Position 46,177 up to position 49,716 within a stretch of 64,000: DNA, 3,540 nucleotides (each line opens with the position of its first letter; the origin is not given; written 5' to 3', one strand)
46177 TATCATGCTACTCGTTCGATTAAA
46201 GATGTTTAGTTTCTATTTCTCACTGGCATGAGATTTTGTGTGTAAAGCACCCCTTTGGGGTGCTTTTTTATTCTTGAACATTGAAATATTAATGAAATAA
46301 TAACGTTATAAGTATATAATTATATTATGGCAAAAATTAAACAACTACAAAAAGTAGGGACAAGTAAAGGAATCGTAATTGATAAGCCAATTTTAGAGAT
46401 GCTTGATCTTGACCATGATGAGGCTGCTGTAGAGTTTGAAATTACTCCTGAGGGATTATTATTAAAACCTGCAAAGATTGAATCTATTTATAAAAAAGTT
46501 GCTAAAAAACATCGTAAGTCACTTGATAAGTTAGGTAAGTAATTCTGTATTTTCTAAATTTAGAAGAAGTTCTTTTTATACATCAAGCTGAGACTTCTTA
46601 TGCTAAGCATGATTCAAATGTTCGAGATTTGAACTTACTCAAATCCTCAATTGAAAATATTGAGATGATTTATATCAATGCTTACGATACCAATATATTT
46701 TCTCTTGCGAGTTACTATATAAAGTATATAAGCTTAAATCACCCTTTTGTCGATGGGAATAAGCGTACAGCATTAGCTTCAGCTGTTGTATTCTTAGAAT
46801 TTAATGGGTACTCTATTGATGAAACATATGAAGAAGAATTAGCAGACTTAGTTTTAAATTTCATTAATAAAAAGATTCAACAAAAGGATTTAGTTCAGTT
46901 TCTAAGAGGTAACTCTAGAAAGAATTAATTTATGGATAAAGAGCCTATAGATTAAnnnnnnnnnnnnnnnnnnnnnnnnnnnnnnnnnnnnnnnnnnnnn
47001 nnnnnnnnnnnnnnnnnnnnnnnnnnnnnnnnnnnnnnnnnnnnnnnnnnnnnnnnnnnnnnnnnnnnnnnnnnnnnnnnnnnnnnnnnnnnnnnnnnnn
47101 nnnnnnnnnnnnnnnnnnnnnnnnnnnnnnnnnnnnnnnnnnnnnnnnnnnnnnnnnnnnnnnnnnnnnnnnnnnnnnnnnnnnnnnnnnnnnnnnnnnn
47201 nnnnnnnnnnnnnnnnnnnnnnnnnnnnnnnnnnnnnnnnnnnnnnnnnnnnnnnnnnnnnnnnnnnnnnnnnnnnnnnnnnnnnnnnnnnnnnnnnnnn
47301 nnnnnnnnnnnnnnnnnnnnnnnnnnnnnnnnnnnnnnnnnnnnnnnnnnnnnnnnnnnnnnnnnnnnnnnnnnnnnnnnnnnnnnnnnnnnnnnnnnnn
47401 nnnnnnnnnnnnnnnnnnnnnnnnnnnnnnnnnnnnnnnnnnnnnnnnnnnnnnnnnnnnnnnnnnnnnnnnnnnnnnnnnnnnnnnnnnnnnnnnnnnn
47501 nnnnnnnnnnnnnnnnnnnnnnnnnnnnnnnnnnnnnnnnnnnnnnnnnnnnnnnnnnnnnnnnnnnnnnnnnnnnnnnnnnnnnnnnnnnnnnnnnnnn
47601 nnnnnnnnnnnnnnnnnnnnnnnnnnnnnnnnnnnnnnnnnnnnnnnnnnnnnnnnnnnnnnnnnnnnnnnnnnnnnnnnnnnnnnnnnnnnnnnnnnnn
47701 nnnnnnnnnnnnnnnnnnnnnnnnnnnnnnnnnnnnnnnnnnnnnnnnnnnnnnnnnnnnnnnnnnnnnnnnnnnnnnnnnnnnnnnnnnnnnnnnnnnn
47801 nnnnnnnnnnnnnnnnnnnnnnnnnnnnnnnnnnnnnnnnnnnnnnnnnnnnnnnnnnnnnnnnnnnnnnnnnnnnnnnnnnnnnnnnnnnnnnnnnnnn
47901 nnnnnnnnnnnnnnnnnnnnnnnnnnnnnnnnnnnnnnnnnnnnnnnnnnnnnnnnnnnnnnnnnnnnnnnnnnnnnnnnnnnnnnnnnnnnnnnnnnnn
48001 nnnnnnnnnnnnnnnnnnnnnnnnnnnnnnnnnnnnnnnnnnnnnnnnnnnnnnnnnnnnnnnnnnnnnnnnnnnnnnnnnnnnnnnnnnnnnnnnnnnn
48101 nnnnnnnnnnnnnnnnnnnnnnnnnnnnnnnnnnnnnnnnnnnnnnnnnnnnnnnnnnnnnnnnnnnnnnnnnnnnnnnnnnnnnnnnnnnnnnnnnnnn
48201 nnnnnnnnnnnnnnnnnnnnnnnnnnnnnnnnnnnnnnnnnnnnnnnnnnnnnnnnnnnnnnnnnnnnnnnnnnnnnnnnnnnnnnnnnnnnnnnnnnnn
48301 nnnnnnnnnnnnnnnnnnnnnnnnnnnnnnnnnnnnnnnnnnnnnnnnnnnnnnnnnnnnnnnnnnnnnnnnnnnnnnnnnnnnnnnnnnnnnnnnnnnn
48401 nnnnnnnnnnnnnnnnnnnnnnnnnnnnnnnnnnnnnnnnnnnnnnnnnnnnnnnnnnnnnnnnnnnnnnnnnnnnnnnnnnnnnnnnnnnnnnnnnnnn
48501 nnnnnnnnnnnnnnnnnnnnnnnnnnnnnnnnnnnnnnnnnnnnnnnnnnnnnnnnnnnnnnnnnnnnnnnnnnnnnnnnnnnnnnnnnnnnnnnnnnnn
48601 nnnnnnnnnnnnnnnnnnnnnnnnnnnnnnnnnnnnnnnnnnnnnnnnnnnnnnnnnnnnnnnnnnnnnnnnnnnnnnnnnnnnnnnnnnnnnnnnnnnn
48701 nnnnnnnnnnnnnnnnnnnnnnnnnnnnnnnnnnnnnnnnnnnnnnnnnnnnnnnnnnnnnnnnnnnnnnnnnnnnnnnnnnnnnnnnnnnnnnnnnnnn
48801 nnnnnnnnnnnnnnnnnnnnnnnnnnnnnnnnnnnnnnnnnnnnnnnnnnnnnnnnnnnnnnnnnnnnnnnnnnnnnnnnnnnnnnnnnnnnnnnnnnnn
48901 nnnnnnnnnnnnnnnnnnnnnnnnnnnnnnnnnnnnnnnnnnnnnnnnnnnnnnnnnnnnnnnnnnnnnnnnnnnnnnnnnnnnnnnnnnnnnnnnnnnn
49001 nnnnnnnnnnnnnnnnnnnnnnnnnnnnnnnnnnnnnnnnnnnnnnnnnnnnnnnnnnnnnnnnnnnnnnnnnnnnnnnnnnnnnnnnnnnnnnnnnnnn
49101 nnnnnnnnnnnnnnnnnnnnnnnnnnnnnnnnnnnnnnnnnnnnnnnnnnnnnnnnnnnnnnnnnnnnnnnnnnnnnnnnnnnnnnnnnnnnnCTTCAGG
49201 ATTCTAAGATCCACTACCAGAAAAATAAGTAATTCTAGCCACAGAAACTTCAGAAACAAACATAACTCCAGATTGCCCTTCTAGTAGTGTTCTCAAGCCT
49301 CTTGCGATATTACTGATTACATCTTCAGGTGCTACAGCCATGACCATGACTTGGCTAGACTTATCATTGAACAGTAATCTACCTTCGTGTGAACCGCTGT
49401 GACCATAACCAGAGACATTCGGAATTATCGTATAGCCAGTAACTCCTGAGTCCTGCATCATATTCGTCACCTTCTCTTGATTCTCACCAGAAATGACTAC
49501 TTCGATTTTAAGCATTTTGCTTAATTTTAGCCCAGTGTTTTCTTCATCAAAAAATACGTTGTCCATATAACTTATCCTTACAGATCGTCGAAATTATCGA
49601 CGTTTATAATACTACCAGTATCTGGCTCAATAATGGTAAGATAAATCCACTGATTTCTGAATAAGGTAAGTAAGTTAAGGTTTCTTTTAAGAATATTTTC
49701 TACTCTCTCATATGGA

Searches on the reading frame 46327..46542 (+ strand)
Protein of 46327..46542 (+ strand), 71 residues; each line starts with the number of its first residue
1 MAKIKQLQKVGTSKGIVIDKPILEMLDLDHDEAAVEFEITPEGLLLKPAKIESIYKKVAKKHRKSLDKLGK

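Call 3: search_protein_families(library=pfam, proteins=[window:46327-46542:+], max_evalue=0.1)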
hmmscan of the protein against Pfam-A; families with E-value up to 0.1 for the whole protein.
window:46327-46542:+ (71 aa): 0 families

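Call 4: search_protein_families(library=padloc, proteins=[window:46327-46542:+], max_evalue=0.1)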
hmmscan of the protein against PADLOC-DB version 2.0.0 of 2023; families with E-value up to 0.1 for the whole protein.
window:46327-46542:+ (71 aa): 0 families

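Call 5: search_protein_families(library=ncbifam, proteins=[window:46327-46542:+], max_evalue=0.1)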
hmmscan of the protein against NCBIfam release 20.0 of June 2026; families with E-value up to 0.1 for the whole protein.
window:46327-46542:+ (71 aa): 1 family
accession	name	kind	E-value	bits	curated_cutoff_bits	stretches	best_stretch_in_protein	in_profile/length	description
TIGR02609.1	doc_partner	hypoth_equivalog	0.023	15.1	55.9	1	7-63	3-66/74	putative addiction module antidote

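Call 54: search_protein_families(library=phrogs, proteins=[window:46327-46539:+], max_evalue=0.01)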
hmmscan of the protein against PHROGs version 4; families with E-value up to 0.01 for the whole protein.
window:46327-46539:+ (71 aa): 1 family
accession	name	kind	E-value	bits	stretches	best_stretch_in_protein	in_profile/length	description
phrog_4324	-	unknown function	0.00014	23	1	6-51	5-49/89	-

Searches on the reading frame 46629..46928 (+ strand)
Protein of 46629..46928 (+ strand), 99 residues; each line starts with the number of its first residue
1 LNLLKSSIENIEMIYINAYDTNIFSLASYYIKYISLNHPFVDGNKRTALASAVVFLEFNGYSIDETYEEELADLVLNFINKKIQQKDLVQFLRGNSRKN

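Call 3: search_protein_families(library=pfam, proteins=[window:46629-46928:+], max_evalue=0.1)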
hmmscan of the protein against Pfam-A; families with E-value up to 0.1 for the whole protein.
window:46629-46928:+ (99 aa): 1 family
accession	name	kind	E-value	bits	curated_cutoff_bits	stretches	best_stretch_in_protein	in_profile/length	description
PF02661.23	Fic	-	2.4e-09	38.3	24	1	14-56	42-93/93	Fic/DOC family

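Call 4: search_protein_families(library=padloc, proteins=[window:46629-46928:+], max_evalue=0.1)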
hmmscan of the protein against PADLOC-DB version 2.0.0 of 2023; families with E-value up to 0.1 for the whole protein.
window:46629-46928:+ (99 aa): 6 families
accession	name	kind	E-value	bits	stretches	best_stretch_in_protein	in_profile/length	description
PDLC04965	PDC-S23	-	2.3e-07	28.5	1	4-88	225-314/327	-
PDLC04963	PDC-S23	-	5.7e-07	27.3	1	29-87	234-297/312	-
PDLC04848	PDC-S05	-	1.7e-06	25.9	1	25-80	211-266/291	-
PDLC04964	PDC-S23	-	4.2e-05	20.9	1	4-76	228-301/331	-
PDLC04838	PDC-S04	-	7.7e-05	20.6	1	22-66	128-172/209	-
PDLC04718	PDC-M59B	-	0.00012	20.3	1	18-90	48-121/159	-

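Call 5: search_protein_families(library=ncbifam, proteins=[window:46629-46928:+], max_evalue=0.1)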
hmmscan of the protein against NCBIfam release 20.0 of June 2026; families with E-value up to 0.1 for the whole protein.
window:46629-46928:+ (99 aa): 3 families
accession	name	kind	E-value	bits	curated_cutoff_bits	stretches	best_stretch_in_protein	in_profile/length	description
TIGR01550.1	DOC_P1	subfamily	7.2e-16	58.5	38.65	1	5-88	33-116/122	type II toxin-antitoxin system death-on-curing family toxin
NF045983.1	ProtAdnltaseVbhT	equivalog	0.021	14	800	1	15-64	111-161/419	type II toxin-antitoxin system protein adenylyltransferase VbhT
TIGR01638.1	Atha_cystat_rel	paralog_domain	0.059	13.5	32.05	0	64-97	11-45/94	Arabidopsis thaliana cystatin-related protein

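Call 54: search_protein_families(library=phrogs, proteins=[window:46629-46925:+], max_evalue=0.01)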
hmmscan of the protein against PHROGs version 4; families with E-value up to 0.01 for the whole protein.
window:46629-46925:+ (99 aa): 5 families
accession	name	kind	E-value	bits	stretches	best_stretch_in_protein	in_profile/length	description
phrog_577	-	moron, auxiliary metabolic gene and host takeover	9.4e-23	81.5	1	2-97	31-125/128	Doc-like toxin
phrog_26655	-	unknown function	2.8e-12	48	1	12-96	119-202/216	-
phrog_18015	-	unknown function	7.1e-06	26.7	1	4-98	36-137/244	-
phrog_11900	-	unknown function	0.00015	22.3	1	12-92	132-213/230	-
phrog_12747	-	unknown function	0.00026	21.6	1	13-80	113-180/211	-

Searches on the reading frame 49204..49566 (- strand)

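Call 3: search_protein_families(library=pfam, proteins=[window:49204-49566:-], max_evalue=0.1)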
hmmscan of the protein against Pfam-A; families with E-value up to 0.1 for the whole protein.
window:49204-49566:- (120 aa): 3 families
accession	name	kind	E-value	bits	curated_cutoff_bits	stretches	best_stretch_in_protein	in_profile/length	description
PF00543.27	P-II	-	1.9e-20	73.5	25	1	18-112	1-100/102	Nitrogen regulatory protein P-II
PF02641.20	DUF190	-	7.7e-06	26.5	23.4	1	31-109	20-97/97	Uncharacterized ACR, COG1993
PF10126.14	Nit_Regul_Hom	-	0.00023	21.5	23.8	1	20-48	4-32/107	Uncharacterized protein, homolog of nitrogen regulatory protein PII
